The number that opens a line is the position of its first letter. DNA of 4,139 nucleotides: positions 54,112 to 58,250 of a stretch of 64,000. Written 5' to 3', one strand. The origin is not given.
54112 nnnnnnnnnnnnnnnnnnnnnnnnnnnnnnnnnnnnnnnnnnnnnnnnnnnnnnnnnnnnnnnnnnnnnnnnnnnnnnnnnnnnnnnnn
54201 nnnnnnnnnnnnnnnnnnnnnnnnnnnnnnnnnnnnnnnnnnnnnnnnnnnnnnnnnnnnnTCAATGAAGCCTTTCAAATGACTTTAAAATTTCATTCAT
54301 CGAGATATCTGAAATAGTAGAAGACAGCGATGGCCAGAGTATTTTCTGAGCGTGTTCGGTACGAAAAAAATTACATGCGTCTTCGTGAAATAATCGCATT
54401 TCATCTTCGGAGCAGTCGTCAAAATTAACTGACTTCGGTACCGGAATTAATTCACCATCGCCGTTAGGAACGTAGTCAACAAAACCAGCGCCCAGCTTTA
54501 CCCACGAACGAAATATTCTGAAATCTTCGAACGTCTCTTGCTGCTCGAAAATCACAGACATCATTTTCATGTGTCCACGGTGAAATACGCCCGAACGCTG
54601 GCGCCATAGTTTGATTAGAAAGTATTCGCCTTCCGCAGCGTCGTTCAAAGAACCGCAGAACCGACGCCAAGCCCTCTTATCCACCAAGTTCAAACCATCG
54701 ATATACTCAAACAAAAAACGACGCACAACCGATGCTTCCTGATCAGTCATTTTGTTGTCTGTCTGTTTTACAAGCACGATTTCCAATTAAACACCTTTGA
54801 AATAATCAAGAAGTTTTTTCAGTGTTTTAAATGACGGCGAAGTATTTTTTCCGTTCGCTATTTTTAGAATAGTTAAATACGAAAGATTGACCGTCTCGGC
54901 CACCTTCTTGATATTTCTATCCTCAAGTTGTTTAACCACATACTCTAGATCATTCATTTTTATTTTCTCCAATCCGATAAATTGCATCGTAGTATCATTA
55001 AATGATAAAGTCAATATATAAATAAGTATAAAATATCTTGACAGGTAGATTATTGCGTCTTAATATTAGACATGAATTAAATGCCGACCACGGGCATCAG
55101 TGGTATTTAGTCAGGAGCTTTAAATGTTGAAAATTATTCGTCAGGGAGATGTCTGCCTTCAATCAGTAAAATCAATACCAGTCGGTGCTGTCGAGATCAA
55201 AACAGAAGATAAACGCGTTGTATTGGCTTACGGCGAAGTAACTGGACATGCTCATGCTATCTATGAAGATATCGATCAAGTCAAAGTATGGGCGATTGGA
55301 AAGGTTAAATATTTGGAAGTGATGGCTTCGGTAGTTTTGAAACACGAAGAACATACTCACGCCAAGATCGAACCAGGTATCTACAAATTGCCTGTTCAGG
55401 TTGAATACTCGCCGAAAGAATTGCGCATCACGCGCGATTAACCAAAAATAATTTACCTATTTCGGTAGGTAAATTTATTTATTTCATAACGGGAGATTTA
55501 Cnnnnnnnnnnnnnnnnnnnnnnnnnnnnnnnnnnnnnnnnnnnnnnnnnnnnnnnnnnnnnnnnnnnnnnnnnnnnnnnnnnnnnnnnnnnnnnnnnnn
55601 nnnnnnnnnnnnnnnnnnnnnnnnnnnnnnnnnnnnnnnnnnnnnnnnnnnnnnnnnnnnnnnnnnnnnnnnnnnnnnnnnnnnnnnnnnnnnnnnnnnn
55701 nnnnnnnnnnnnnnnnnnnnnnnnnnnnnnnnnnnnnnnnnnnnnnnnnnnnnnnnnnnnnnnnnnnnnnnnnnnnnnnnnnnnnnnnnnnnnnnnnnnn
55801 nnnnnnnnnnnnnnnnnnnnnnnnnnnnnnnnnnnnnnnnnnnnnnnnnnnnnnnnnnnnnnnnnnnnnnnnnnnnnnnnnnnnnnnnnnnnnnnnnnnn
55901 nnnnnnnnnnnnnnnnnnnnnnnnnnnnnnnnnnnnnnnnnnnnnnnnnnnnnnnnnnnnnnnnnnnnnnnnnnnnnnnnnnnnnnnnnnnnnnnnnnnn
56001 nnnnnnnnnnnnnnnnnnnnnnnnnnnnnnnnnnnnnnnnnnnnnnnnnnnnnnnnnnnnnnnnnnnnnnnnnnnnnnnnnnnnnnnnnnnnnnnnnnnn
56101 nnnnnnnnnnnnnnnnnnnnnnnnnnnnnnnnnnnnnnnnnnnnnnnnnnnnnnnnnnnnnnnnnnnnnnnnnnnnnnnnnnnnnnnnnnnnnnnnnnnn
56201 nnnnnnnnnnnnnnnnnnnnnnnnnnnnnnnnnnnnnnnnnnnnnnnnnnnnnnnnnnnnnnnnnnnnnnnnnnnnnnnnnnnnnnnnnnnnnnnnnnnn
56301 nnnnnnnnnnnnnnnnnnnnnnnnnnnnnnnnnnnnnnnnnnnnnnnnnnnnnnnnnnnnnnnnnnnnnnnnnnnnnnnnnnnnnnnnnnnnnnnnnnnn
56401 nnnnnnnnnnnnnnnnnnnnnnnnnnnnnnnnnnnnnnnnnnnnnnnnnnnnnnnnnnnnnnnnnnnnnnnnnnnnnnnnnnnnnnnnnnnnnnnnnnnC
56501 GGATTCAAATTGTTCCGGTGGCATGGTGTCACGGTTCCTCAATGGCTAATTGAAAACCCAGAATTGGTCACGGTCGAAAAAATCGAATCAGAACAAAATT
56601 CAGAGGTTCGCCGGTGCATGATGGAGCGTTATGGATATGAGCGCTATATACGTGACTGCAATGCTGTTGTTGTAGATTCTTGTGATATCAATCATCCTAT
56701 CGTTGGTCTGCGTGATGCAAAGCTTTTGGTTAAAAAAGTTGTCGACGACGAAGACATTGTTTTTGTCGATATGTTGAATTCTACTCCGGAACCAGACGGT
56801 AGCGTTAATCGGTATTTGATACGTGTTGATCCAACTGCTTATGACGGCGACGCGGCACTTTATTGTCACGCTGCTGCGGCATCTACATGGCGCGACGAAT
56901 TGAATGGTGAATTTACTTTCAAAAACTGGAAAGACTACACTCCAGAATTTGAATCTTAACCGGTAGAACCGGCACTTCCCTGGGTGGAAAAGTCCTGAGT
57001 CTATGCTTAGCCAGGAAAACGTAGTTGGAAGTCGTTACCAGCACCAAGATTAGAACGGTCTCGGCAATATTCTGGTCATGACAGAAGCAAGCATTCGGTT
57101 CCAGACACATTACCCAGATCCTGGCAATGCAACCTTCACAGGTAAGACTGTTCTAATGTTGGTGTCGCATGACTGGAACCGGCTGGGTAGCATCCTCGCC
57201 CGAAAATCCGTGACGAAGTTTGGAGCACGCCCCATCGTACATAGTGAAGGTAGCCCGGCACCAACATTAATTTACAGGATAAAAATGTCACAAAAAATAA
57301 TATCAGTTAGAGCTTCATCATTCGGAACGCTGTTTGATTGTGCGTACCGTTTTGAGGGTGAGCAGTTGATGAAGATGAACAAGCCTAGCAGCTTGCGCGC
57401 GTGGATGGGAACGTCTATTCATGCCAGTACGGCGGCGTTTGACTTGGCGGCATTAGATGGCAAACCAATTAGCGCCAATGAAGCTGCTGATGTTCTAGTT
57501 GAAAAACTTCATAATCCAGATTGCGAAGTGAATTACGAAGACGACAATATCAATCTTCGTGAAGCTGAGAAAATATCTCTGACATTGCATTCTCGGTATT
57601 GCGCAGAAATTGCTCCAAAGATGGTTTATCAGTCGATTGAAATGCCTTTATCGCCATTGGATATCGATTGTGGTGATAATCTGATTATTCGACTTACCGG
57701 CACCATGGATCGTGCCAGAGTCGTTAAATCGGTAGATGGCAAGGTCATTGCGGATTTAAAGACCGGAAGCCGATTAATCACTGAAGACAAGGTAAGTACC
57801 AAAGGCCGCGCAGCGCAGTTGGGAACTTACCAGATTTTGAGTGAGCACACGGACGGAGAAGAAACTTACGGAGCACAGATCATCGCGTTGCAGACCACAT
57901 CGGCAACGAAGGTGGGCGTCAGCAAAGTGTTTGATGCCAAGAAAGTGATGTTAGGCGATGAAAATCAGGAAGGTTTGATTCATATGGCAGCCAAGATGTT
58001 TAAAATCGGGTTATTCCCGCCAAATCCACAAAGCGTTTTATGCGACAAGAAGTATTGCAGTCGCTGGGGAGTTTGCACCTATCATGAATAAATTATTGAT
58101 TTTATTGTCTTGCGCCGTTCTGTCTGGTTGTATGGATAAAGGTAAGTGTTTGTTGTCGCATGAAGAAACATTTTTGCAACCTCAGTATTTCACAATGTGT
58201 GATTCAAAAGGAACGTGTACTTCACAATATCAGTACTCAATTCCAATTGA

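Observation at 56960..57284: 325-nt leader with three copies of one motif forming mutually exclusive 21-bp and 14-bp helices next to the nuclease SD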

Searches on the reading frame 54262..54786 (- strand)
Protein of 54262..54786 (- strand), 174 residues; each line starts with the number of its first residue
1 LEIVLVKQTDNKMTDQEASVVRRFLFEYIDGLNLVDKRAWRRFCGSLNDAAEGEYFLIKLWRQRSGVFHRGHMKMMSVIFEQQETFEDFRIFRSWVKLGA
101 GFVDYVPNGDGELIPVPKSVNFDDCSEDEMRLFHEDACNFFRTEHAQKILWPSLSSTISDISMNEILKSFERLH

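Call 45: search_protein_families(library=phrogs, proteins=[window:54262-54786:-], max_evalue=0.001)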
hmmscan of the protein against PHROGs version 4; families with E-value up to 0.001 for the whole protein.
window:54262-54786:- (174 aa): 1 family
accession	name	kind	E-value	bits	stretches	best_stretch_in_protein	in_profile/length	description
phrog_319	-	DNA, RNA and nucleotide metabolism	9.5e-11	42.6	1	52-140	31-131/159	NinB/ Orf homologous recombination mediator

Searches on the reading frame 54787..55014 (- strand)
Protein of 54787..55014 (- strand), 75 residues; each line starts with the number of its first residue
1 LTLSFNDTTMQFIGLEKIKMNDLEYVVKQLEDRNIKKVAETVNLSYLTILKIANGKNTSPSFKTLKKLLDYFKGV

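Call 45: search_protein_families(library=phrogs, proteins=[window:54787-55014:-], max_evalue=0.001)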
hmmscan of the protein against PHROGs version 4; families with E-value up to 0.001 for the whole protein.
window:54787-55014:- (75 aa): 3 families
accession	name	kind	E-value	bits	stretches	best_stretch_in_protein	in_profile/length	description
phrog_18104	-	transcription regulation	8.8e-12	45.7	1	22-72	3-52/57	transcriptional regulator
phrog_9425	-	transcription regulation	1.9e-06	28.5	1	23-73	9-61/72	transcriptional repressor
phrog_8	-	transcription regulation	0.00068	20.2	1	32-72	89-208/346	transcriptional regulator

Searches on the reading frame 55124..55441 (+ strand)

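Call 9: search_protein_families(library=pfam, proteins=[window:55124-55441:+], max_evalue=0.01)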
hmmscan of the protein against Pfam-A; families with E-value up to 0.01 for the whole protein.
window:55124-55441:+ (105 aa): 0 families

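Call 45: search_protein_families(library=phrogs, proteins=[window:55124-55441:+], max_evalue=0.001)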
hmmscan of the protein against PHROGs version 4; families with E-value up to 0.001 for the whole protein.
window:55124-55441:+ (105 aa): 1 family
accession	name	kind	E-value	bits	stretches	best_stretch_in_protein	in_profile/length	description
phrog_27831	-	unknown function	1.3e-14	55.3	1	3-104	9-123/124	-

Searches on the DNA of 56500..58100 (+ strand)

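Call 5: search_rna_families(source=window, start=56800, end=57450, threshold=evalue, max_evalue=10, show_alignments=3)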
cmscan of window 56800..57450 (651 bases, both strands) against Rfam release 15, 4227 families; matches with E-value up to 10: 3.
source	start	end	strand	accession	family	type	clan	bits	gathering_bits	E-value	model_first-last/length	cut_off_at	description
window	57253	57326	-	RF00099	SNORD22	Gene; snRNA; snoRNA; CD-box;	-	16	50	1.7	1-126/126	no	Small nucleolar RNA SNORD22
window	56909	56938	-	RF04360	psbT-asRNA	Gene; antisense;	-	14.1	48.5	7.6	1-38/38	no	Plastid psbT antisense RNA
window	56871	56967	+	RF01929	bxd_1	Gene; lncRNA;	-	12.7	75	3.6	1-86/86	no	Bithoraxoid conserved region 1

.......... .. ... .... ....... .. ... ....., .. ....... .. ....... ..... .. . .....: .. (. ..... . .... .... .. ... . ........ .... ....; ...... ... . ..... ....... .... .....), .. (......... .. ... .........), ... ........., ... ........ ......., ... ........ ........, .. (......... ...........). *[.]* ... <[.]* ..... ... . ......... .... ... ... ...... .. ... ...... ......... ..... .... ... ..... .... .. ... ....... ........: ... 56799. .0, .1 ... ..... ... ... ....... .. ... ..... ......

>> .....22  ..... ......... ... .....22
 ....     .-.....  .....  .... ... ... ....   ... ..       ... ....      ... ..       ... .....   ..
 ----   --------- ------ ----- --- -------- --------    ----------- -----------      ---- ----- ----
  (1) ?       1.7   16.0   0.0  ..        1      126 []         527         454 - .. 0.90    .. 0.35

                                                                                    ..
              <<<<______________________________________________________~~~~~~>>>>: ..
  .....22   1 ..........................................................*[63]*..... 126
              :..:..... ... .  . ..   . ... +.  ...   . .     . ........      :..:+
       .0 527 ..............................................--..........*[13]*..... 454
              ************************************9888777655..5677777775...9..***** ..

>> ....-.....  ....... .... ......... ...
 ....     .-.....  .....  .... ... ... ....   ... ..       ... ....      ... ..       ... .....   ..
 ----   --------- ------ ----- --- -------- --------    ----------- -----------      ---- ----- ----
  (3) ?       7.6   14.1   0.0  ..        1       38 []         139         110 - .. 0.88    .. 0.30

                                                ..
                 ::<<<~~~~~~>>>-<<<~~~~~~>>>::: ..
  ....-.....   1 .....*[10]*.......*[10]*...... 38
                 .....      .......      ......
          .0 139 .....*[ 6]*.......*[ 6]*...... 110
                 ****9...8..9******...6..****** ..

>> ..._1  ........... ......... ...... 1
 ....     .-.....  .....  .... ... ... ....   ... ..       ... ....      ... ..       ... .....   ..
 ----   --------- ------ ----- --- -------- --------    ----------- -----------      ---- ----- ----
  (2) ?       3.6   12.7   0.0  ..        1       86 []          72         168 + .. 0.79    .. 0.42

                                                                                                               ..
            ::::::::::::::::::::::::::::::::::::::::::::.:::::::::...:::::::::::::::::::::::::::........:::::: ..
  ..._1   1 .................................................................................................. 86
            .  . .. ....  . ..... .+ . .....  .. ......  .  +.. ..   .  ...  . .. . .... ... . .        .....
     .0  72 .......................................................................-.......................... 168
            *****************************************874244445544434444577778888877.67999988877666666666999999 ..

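Call 8: search_dna_similar(query=window:56500-58100:+, collection=phages, mode=distant, max_rows=30)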
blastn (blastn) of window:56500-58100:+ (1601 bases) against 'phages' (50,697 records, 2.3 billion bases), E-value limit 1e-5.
No match.

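Call 34: search_dna_similar(query=window:56960-57284:+, collection=plasmids, mode=distant, max_evalue=0.01)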
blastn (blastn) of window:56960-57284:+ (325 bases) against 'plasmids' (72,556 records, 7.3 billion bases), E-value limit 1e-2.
No match.

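Call 35: search_dna_similar(query=window:56960-57284:+, collection=phages, mode=distant, max_evalue=0.01)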
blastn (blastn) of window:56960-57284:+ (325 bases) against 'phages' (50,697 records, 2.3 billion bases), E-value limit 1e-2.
No match.
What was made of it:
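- Tried and rejected: blastn against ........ phages and PLSDB plasmids found nothing (calls 8, 34, 35).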

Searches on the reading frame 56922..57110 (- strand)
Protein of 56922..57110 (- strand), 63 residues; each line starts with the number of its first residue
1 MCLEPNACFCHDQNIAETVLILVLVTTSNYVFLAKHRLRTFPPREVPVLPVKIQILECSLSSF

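Call 47: find_homologous_proteins(query=window:56922-57110:-, max_evalue=10)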
Query window:56922-57110:- (63 aa): 1 proteins with E <= 10 among 1 candidates.
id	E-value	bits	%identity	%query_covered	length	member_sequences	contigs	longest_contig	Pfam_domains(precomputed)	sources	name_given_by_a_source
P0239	8.9e-35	134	100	100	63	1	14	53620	-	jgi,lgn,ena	jgi:hypothetical protein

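Call 54: search_protein_families(library=phrogs, proteins=[window:56922-57110:-], max_evalue=1)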
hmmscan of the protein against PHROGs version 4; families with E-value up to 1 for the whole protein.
window:56922-57110:- (63 aa): 0 families

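Call 55: search_protein_families(library=pfam, proteins=[window:56922-57110:-], max_evalue=1)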
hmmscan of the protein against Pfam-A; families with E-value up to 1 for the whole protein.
window:56922-57110:- (63 aa): 0 families

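Call 62: search_protein_representatives(protein=window:56922-57110:-)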
Query: 63 residues. Proteins with E-value up to 0.001 (for the whole library): 1; up to 1e-10: 1; up to 1e-30: 1. The best 1 are listed.
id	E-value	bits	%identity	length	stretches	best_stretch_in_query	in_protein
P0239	2.8e-35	134.3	100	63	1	1-63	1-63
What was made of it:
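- It is an orphan in 5.8 billion clusters and in 1.84 billion representatives (calls 47, 62).
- Tried and rejected: Orphan status of the 63-aa ORF (calls 47, 62).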

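Call 91: search_dna_similar(query=window:56922-57110:-, collection=phages, mode=protein, max_evalue=1, max_rows=5)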
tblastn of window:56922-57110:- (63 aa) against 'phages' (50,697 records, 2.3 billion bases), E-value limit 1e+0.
No match.

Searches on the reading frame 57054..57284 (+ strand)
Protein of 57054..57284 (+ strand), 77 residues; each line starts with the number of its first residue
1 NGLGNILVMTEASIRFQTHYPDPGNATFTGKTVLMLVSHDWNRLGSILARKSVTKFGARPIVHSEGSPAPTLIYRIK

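Call 9: search_protein_families(library=pfam, proteins=[window:57078-57284:+], max_evalue=0.01)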
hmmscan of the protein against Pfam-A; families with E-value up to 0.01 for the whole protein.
window:57078-57284:+ (69 aa): 0 families

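Call 54: search_protein_families(library=phrogs, proteins=[window:57054-57284:+], max_evalue=1)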
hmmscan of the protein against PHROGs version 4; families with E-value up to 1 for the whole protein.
window:57054-57284:+ (77 aa): 1 family
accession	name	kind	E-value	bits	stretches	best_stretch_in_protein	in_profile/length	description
phrog_7015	-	head and packaging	0.011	16.2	1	2-44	20-58/240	head maturation protease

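Call 55: search_protein_families(library=pfam, proteins=[window:57054-57284:+], max_evalue=1)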
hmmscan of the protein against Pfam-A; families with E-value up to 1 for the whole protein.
window:57054-57284:+ (77 aa): 0 families

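Call 90: search_dna_similar(query=window:57054-57284:+, collection=phages, mode=protein, max_evalue=1, max_rows=5)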
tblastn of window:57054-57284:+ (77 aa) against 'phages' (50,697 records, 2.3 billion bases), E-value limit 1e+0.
Records with a match: 23; places in all: 23; records where one place covers at least 80% of the query: 0.
Best place of each record, by identity: <60% 23.
By first word of the organism name: Leuconostoc 22; Liquorilactobacillus 1.
By host as written in the record: Leuconostoc mesenteroides LN05 6; Leuconostoc mesenteroides subsp. mesenteroides D4b 2; Leuconostoc mesenteroides LN25 2; Leuconostoc mesenteroides subsp. mesenteroides L79-1 2; Leuconostoc mesenteroides subsp. mesenteroides D6a 2; Leuconostoc mesenteroides 1-A4 2; Leuconostoc mesenteroides WIKIM 0121 2; Liquorilactobacillus mali UCMA 16447 1; and 4 more.
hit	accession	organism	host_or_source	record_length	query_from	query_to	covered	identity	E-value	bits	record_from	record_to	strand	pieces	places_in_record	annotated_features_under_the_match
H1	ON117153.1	Liquorilactobacillus phage UCMA21115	Liquorilactobacillus mali UCMA 16447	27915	2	47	60%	43.8%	1e-1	35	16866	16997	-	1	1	hypothetical protein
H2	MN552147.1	Leuconostoc phage P974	Leuconostoc mesenteroides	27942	2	47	60%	43.8%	1e-1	35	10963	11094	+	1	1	hypothetical protein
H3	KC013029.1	Leuconostoc phage phiLNTR3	Leuconostoc mesenteroides LN05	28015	2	47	60%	43.8%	1e-1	35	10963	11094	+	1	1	putative phage prohead protease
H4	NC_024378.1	Leuconostoc phage phiLNTR3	Leuconostoc mesenteroides LN05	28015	2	47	60%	43.8%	1e-1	35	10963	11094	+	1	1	head maturation protease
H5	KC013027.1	Leuconostoc phage LN34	Leuconostoc mesenteroides LN05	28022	2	47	60%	43.8%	1e-1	35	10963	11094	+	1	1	putative phage prohead protease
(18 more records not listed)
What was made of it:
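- Tried and rejected: tblastn against phages (calls 90, 91).
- No family matches except a chance-level one to a prohead protease, with E = 0.011 and 0.1 (calls 54, 90).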

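Call 93: get_annotated_region(hit=H4, flank=600)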
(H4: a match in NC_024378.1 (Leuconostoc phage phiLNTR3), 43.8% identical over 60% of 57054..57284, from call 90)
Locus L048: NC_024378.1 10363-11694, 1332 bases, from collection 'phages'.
description: Leuconostoc phage phiLNTR3, complete genome.
organism: Leuconostoc phage phiLNTR3 (NCBI taxid 1262521)
taxonomy: Viruses; Duplodnaviria; Heunggongvirae; Uroviricota; Caudoviricetes; Mccleskeyvirinae; Unaquatrovirus; Leuconostoc virus LNTR3
host: Leuconostoc mesenteroides LN05; source: -; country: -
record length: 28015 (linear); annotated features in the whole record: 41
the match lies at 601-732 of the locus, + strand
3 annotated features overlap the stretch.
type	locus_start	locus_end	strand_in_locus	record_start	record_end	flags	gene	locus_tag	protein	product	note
CDS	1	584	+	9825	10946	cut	-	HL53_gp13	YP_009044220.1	portal protein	-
CDS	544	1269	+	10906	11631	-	-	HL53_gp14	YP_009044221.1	head maturation protease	-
CDS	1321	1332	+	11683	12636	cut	-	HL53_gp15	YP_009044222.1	major head protein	-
